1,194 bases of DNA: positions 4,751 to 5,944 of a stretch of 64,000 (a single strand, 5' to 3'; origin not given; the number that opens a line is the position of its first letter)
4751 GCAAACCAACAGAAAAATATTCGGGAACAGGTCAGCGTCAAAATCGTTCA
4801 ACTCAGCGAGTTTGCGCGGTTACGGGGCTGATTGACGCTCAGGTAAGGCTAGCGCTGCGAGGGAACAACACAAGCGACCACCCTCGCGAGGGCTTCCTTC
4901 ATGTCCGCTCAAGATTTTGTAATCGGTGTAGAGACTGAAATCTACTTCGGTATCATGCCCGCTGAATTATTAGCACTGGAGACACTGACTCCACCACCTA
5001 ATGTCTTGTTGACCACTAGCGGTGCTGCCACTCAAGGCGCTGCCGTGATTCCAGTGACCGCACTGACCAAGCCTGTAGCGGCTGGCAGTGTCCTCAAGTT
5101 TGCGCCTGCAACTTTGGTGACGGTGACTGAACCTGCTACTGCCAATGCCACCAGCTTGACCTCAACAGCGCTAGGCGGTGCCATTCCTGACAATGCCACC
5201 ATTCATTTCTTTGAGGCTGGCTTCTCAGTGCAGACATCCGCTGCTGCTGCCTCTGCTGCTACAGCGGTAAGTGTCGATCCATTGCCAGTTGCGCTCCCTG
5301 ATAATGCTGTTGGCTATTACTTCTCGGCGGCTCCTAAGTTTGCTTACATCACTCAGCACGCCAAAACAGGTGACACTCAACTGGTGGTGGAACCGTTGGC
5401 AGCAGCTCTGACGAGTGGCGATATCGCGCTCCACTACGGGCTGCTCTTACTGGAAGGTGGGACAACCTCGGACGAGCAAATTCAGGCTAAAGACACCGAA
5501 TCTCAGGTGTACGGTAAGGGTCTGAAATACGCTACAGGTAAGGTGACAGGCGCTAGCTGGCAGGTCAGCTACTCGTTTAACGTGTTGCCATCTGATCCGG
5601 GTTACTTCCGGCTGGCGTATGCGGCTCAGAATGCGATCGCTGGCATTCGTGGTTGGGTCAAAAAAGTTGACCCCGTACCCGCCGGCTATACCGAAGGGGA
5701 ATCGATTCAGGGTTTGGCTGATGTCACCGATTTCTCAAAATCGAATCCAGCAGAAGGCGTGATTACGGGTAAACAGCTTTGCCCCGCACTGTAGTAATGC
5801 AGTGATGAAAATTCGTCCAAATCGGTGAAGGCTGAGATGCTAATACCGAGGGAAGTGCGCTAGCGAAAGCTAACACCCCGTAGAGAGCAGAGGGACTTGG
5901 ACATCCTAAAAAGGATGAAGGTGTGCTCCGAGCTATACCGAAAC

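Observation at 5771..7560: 1.7-kb insertion in the 3' end of the major tail gene: group I intron-like element carrying an antisense GIY-YIG homing endonuclease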

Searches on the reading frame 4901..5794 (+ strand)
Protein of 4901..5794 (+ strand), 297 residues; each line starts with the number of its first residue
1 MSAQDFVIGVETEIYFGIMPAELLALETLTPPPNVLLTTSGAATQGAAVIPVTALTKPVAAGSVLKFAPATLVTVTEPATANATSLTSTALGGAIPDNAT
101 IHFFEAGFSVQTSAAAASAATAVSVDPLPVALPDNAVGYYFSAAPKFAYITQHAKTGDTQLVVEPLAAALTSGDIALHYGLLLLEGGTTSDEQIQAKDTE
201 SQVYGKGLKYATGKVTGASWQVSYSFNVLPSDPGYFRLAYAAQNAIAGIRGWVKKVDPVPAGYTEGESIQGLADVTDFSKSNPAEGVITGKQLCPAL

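Call 5: search_protein_families(library=pfam, proteins=[window:4901-5794:+], max_evalue=0.1)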
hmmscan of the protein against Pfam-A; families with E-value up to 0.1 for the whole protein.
window:4901-5794:+ (297 aa): 0 families

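Call 7: find_homologous_proteins(query=window:4901-5794:+)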
Query window:4901-5794:+ (297 aa): 30 proteins with E <= 0.001 among 8000 candidates.
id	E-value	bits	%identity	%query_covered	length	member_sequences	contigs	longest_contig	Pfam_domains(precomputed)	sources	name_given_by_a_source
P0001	6.5e-185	631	100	100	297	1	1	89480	-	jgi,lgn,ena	jgi:hypothetical protein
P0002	4.5e-160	550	89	98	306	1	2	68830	-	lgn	-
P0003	2.9e-126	439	72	98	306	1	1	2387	-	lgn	-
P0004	3.5e-122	425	65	99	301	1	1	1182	-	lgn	-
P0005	6.2e-121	421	68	97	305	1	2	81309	-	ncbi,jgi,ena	-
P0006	8.7e-98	345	59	97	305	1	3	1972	-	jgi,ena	jgi:hypothetical protein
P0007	3.3e-95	337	59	98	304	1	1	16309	-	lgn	-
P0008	1.6e-93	331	58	98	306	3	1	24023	-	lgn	-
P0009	7.4e-90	319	56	98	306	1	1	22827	-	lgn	-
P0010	3.0e-86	307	54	98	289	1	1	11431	-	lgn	-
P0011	6.1e-85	303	53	98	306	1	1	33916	-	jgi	jgi:hypothetical protein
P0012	1.2e-83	299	53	97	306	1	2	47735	-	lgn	-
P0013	5.0e-79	284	49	97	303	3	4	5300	-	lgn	-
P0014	2.6e-75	271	50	97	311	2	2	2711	-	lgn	-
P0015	6.8e-67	244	46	98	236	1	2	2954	-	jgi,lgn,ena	-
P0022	1.3e-56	210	43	98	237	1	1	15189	-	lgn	-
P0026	7.5e-54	201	41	100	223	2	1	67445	-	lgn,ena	-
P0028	6.7e-52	195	41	98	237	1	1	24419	-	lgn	-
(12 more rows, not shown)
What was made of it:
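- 4901..5770 (+): Exon 1 of the tail-tube (major tail) protein gene, ending ...GVITG (GGT 5768-5770). There are 30 homologue clusters (call 7).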

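Call 11: find_encoding_contigs(protein=P0002, flank=6000, max_places=3)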
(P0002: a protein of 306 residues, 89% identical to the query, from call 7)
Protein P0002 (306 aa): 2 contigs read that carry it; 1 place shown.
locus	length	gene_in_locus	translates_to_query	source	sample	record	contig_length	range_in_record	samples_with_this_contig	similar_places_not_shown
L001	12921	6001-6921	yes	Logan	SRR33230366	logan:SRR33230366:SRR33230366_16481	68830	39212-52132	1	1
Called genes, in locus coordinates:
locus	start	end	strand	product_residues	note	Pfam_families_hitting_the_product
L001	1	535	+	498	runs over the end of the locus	PF13264:DUF4055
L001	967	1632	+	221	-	-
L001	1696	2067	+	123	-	-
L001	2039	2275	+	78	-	-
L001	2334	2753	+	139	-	-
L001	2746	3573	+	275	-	-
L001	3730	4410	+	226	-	PF00182:Glyco_hydro_19 (weak)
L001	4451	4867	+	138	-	-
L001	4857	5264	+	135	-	-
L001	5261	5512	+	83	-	-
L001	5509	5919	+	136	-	-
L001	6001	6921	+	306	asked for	-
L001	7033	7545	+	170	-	-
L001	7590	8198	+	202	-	-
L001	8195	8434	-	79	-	-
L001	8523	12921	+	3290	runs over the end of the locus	PF07498:Rho_N (faint), PF20155:TMP_3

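Call 12: find_encoding_contigs(protein=P0010, flank=6000, max_places=3)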
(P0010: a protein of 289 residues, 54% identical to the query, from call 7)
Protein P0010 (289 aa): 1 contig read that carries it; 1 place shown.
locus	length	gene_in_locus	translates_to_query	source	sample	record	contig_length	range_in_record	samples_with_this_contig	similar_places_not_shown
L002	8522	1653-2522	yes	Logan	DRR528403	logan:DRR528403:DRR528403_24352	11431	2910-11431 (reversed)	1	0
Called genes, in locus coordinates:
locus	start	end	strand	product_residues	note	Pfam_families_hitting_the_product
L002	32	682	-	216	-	-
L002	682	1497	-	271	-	-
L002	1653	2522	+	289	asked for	-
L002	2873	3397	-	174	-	PF13242:Hydrolase_like (faint), PF13419:HAD_2 (weak)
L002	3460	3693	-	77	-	-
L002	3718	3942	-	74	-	-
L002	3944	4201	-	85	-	-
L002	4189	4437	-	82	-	-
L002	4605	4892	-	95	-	-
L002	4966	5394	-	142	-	-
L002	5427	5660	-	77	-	-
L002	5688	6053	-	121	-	-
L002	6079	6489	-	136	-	-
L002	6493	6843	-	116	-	-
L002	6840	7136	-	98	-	-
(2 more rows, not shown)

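Call 13: find_encoding_contigs(protein=P0004, flank=6000, max_places=3)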
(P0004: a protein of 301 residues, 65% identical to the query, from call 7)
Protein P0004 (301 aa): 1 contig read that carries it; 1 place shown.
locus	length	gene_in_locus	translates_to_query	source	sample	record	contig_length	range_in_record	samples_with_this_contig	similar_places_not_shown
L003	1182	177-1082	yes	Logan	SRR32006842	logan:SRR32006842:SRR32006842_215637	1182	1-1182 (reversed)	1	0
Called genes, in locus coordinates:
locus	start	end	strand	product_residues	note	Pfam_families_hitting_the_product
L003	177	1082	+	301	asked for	-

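Call 26: search_protein_families(library=phrogs, proteins=[window:4901-5794:+], max_evalue=0.01)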
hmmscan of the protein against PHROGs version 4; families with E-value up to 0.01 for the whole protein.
window:4901-5794:+ (297 aa): 1 family
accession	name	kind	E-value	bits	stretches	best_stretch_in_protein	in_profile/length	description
phrog_1302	-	tail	0.0048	17.4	0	39-103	93-165/201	distal tail protein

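Call 34: find_encoding_contigs(protein=P0026, flank=4000, max_places=2)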
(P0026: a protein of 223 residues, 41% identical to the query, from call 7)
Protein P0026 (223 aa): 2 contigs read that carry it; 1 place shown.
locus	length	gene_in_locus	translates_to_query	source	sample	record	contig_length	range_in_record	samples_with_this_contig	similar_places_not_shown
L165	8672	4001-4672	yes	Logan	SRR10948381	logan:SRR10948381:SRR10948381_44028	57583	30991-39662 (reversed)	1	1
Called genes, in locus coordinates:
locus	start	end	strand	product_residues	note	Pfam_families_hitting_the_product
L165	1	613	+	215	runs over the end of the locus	-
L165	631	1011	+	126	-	-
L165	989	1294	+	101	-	-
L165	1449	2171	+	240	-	-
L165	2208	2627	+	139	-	-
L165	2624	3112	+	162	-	-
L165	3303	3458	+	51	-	-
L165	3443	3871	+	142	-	-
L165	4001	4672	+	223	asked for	-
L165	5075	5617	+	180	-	-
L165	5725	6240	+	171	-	-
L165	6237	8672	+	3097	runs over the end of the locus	PF20155:TMP_3, PF09851:SHOCT (faint)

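Call 50: find_related_loci(query=A1, collection=viral_contigs, flank=4000)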
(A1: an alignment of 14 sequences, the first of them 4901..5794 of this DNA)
Query A1 (297 aa) in viral_contigs; peptide patterns used: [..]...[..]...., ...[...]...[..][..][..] (x = any residue, [..] = any of these).
37 stretches matched a pattern; 5 encode a relative of the query (tblastn E <= 1e-3); 5 distinct loci.
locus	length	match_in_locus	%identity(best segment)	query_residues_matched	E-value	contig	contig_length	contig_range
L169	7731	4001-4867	68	3-291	2e-125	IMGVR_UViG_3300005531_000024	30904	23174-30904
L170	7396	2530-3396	68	3-291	2e-125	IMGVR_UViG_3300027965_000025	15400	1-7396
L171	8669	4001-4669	41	1-296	1e-58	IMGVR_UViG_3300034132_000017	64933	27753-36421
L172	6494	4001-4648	38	1-289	1e-53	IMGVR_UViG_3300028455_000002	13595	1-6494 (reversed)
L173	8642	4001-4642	40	4-290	1e-53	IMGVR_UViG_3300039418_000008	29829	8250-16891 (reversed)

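Call 64: search_solved_structures(query=A4, max_evalue=1)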
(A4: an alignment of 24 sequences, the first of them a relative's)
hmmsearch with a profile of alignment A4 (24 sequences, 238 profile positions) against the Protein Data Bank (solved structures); distinct sequences matched with E-value up to 1: 4.
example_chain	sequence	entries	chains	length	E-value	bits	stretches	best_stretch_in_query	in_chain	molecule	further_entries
2a48_A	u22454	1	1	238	0.45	13.1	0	134-175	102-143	GFP-like fluorescent chromoprotein amFP486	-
2a47_A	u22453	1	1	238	0.47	13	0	134-175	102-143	GFP-like fluorescent chromoprotein amFP486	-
2a46_A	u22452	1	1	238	0.5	12.9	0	134-176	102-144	GFP-like fluorescent chromoprotein amFP486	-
8fbf_A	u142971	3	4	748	0.61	12.7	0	2-120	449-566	Neurotoxin complex component Orf-X2 | Toxin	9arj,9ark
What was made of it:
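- Tried and rejected: PDB sequence search with the tail-protein profile: nothing (call 64).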

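Call 69: predict_structure(alignment_id=A4)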
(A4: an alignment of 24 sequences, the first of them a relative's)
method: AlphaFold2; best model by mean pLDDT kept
length: 306 residues; sequences in the alignment: 24
mean_pLDDT: 85.7   pTM: 0.79
mean pLDDT of the five models: 85.7, 85.1, 83.5, 82.3, 79.8
residues with pLDDT >= 90: 172; 70-90: 89; 50-70: 19; < 50: 26
segments of 3 or more residues with pLDDT < 50: 1-9, 198-206, 208-215
pLDDT, mean of each block of 10 residues (from residue 1): 41 89 88 96 97 97 95 98 98 97 94 97 97 97 95 97 97 96 76 57 47 54 83 87 85 87 83 88 75 83 81
secondary structure, 60 per line:
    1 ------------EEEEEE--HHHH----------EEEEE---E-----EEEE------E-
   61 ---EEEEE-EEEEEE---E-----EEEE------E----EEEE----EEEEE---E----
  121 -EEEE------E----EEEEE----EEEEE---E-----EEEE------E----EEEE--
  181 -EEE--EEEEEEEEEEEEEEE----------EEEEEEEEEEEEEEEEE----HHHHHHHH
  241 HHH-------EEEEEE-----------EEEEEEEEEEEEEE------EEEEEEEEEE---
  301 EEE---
elements in order: E13-18 H21-24 E35-39 E49-52 E64-68 E70-75 E85-88 E100-103 E108-112 E122-125 E137-141 E146-150 E160-163 E175-178 E182-184 E187-201 E212-228 H233-243 E251-256 E268-281 E288-297 E301-303
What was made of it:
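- The lost residues would be two strands of the tube fold (call 69).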

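Call 72: fold_search(model_id=the predicted structure, library=pdb)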
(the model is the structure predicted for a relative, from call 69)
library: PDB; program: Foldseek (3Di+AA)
matches with E <= 10: 552; with E <= 0.001: 13
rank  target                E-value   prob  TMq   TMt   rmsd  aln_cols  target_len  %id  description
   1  9jlf_E                3.3e-06  1.00  0.31  0.40  14.8       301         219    9  Cryo-EM Structure of Bacteriophage FCWL1 head-to-tail interface (released 2025-01-22)
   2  9l0f_G                2.4e-05  1.00  0.31  0.41  15.7       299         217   10  Structure of flexible tail tube of bacteriophage T1 (released 2025-03-12)
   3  9occ_B                7.8e-05  1.00  0.31  0.55   4.4       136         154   16  Sf11 bacteriophage tail (released 2025-11-12)
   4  9j1k_A                8.2e-05  1.00  0.31  0.54   4.3       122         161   16  Tip region of monocin (released 2025-01-08)
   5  9j1j_C                1.1e-04  1.00  0.31  0.58   4.2       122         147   16  Cap region of monocin (released 2025-01-08)
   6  6v8i_AA               1.1e-04  1.00  0.30  0.57   4.6       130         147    9  Composite atomic model of the Staphylococcus aureus phage 80alpha baseplate (released 2020-03-04)
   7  6v8i_AB               1.7e-04  1.00  0.31  0.54   4.4       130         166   10  Composite atomic model of the Staphylococcus aureus phage 80alpha baseplate (released 2020-03-04)
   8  8qhs_A                2.1e-04  1.00  0.30  0.54   4.3       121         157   15  Cryo-EM structure of the monocin tail-tube, MttP. (released 2024-06-19)
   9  9occ_A                2.1e-04  1.00  0.31  0.55   4.6       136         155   15  Sf11 bacteriophage tail (released 2025-11-12)
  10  9mu3_E                2.8e-04  1.00  0.30  0.53   5.0       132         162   11  SaPI1 neck structure (released 2025-05-07)
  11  9j1j_B                3.3e-04  1.00  0.30  0.53   4.3       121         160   16  Cap region of monocin (released 2025-01-08)
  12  8k36_A                4.3e-04  1.00  0.31  0.56   4.1       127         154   16  Structure of the bacteriophage lambda tail tube (released 2023-11-15)
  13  9mfe_A                9.9e-04  1.00  0.31  0.57   3.9       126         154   16  cryoEM structure of Escherichia phage YDC107 tail core (released 2025-01-01)
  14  8rk3_D                1.2e-03  0.93  0.23  0.14  21.3       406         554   11  Bacteriophage JBD30 baseplate - composite structure (released 2024-08-14)
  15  6tba_50               1.3e-03  1.00  0.28  0.59   4.8       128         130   16  Virion of native gene transfer agent (GTA) particle (released 2020-07-22)
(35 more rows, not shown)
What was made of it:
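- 4901..5770 (+): An AlphaFold model of the 89%-identical P0002 (pLDDT 85.7, call 69) matches the tail-tube proteins of T1, lambda gpV, monocin, 80alpha and SPP1 (Foldseek probability 1.0, call 72).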

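Call 80: find_encoding_contigs(protein=P0022, flank=3000, max_places=2)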
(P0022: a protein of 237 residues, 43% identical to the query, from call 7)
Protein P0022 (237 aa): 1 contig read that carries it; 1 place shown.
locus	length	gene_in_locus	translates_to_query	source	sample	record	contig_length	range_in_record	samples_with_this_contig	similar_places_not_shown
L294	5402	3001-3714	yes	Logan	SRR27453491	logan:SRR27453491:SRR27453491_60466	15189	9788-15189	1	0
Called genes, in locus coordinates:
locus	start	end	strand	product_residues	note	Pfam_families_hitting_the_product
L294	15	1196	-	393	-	PF04326:SLFN_AlbA_2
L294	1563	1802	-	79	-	PF13560:HTH_31 (weak), PF01381:HTH_3, PF12844:HTH_19 (faint)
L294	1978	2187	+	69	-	-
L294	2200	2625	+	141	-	-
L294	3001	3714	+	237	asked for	-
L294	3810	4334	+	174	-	-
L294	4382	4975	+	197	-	-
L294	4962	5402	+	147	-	?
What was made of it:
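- My prediction that a Thr-to-Ser change next to the site marks endonuclease carriers failed at L294 (call 80).
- Tried and rejected: L294 has the change but no endonuclease (call 80).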

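Call 81: find_encoding_contigs(protein=P0028, flank=3000, max_places=2)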
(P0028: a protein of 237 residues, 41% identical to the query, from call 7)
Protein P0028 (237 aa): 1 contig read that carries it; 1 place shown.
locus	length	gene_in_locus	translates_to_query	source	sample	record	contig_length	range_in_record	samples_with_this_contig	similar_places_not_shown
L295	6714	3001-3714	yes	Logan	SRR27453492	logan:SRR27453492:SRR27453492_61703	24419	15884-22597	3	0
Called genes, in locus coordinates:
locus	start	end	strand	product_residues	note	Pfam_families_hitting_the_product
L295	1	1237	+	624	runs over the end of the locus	PF13532:2OG-FeII_Oxy_2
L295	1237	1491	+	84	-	-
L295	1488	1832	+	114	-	-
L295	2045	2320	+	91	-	PF00216:Bac_DNA_binding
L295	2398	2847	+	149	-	-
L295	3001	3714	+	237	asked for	-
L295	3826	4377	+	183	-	-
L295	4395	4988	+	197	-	-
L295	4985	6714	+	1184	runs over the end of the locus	?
